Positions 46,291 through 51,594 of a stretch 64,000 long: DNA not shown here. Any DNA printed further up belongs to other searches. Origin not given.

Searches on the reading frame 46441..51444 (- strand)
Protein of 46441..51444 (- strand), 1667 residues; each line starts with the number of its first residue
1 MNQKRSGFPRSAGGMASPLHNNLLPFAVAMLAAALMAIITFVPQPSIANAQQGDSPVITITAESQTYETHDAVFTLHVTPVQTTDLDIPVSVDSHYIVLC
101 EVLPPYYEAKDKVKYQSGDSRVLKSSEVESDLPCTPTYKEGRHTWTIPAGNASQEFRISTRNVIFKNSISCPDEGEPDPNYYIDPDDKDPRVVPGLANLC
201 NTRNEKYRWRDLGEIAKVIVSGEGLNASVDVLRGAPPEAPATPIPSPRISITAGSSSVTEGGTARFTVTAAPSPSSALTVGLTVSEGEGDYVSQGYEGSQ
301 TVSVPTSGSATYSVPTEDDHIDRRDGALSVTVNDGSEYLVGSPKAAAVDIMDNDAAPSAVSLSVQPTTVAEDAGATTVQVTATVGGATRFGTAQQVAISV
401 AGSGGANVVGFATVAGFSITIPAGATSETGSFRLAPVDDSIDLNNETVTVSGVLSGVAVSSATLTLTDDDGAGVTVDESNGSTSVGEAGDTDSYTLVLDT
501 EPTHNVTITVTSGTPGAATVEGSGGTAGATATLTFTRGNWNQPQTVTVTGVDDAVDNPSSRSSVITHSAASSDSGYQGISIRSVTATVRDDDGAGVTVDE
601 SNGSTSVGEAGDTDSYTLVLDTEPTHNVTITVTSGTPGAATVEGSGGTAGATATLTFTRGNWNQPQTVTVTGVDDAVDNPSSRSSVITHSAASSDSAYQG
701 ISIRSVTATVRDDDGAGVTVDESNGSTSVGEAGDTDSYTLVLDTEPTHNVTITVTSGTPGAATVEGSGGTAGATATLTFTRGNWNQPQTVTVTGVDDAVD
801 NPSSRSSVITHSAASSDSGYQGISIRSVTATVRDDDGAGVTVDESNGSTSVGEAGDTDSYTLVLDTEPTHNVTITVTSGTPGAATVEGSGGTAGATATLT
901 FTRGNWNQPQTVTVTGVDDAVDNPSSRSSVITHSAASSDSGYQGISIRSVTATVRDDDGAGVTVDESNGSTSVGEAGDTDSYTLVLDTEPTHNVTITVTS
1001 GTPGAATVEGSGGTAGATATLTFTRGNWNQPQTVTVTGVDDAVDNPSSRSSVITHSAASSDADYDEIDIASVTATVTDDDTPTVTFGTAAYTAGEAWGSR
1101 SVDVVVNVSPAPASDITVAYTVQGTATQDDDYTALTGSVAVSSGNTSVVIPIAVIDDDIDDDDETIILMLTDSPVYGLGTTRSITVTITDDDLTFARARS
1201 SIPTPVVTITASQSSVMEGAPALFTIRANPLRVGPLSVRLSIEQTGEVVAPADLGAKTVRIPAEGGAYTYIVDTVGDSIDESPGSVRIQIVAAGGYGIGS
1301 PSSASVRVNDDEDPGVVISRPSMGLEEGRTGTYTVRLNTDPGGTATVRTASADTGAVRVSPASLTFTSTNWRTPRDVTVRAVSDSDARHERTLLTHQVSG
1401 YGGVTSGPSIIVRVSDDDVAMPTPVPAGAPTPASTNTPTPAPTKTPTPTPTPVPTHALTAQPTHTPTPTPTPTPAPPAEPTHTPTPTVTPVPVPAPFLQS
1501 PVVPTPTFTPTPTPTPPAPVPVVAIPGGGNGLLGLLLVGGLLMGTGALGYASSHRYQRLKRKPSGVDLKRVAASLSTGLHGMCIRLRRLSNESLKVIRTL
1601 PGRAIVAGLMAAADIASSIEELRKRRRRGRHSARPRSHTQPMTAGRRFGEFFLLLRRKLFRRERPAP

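Call 7: search_protein_families(library=pfam, proteins=[window:46441-51444:-], max_evalue=0.01)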
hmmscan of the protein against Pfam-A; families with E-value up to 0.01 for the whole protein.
window:46441-51444:- (1667 aa): 6 families
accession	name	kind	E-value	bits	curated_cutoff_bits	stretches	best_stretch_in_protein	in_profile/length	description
PF04984.19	Phage_sheath_1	-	3.4e-14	53.4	31.4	0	515-557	93-135/168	Phage tail sheath protein subtilisin-like domain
PF03160.20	Calx-beta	-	1.9e-12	47.7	27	1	1078-1192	1-119/119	Calx-beta domain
PF19345.5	MTHFR_2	-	1.8e-05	24.3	27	0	564-598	96-130/295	Mycobacterial methylenetetrahydrofolate reductase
PF04536.20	TPM_phosphatase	-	2e-05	25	22.1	0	727-786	55-113/125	TPM domain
PF20522.3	DUF6737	-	0.00074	20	27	0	661-673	8-20/57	Domain of unknown function (DUF6737)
PF11612.13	T2SSJ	-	0.0024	18.6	28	0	518-545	23-50/140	Type II secretion system (T2SS), protein J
